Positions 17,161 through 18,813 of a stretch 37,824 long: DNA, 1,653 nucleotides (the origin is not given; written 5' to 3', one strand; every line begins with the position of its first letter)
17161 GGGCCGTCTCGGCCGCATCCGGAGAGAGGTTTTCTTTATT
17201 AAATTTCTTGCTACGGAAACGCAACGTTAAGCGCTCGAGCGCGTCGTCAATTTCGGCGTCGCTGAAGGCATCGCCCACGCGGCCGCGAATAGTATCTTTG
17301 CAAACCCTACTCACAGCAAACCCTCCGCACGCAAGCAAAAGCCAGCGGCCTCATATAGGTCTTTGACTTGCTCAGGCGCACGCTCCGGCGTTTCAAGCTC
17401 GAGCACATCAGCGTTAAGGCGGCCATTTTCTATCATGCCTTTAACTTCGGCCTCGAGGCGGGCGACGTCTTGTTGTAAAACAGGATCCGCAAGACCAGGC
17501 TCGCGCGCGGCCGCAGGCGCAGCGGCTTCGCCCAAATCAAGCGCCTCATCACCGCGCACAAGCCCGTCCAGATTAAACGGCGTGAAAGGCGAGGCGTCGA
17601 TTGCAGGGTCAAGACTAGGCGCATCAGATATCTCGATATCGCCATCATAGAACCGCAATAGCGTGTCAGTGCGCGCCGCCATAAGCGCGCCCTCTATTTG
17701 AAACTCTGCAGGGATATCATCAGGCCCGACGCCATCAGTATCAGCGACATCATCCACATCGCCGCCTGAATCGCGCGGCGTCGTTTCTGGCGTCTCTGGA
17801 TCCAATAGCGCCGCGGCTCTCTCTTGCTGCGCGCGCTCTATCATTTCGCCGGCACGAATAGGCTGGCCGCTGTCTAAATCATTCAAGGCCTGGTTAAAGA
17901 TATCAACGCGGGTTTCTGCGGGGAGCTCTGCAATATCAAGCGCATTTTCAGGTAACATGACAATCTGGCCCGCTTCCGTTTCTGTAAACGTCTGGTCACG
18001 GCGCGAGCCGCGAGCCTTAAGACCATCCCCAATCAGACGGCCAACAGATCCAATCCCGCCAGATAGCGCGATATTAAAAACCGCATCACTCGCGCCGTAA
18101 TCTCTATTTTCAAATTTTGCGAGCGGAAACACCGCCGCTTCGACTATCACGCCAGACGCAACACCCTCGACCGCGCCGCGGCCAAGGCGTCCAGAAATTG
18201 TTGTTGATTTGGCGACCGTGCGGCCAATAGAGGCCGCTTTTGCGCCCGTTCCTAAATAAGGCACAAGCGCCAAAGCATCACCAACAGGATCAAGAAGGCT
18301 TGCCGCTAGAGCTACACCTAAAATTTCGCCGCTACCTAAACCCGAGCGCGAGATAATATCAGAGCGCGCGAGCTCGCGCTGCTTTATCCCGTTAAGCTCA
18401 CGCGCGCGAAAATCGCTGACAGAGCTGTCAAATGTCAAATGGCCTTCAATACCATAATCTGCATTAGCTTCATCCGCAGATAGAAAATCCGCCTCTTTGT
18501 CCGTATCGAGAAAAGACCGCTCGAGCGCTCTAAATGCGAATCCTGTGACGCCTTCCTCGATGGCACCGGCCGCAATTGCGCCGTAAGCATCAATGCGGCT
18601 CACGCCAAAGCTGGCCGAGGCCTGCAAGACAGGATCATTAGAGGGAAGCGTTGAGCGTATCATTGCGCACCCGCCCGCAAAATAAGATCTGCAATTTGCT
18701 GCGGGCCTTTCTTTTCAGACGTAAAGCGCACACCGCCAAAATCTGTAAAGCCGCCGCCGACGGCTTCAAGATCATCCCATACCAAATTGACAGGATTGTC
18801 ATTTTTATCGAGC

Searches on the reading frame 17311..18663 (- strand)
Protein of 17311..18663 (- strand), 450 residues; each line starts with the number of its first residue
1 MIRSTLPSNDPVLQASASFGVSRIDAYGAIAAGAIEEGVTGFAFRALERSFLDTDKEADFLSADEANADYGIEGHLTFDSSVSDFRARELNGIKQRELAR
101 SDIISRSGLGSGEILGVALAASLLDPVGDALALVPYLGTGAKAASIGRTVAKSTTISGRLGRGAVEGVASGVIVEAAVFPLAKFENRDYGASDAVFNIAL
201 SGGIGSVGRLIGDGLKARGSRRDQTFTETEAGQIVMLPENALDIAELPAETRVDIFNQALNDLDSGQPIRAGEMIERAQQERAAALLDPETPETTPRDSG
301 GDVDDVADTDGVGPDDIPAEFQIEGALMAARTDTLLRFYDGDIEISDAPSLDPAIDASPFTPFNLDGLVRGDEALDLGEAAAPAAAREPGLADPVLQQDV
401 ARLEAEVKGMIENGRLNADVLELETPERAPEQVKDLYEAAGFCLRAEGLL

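Call 20: search_protein_families(library=phrogs, proteins=[window:17311-18663:-], max_evalue=0.001)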
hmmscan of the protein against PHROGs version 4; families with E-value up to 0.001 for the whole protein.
window:17311-18663:- (450 aa): 2 families
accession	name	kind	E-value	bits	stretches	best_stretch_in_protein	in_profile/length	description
phrog_3003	-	unknown function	2.4e-15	57.3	1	11-250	15-253/568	-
phrog_342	-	head and packaging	6.5e-10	38.7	1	29-305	228-429/1235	internal virion protein with endolysin domain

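Call 21: search_protein_families(library=pfam, proteins=[window:17311-18663:-], max_evalue=0.001)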
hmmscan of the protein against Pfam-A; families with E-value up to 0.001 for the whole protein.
window:17311-18663:- (450 aa): 0 families
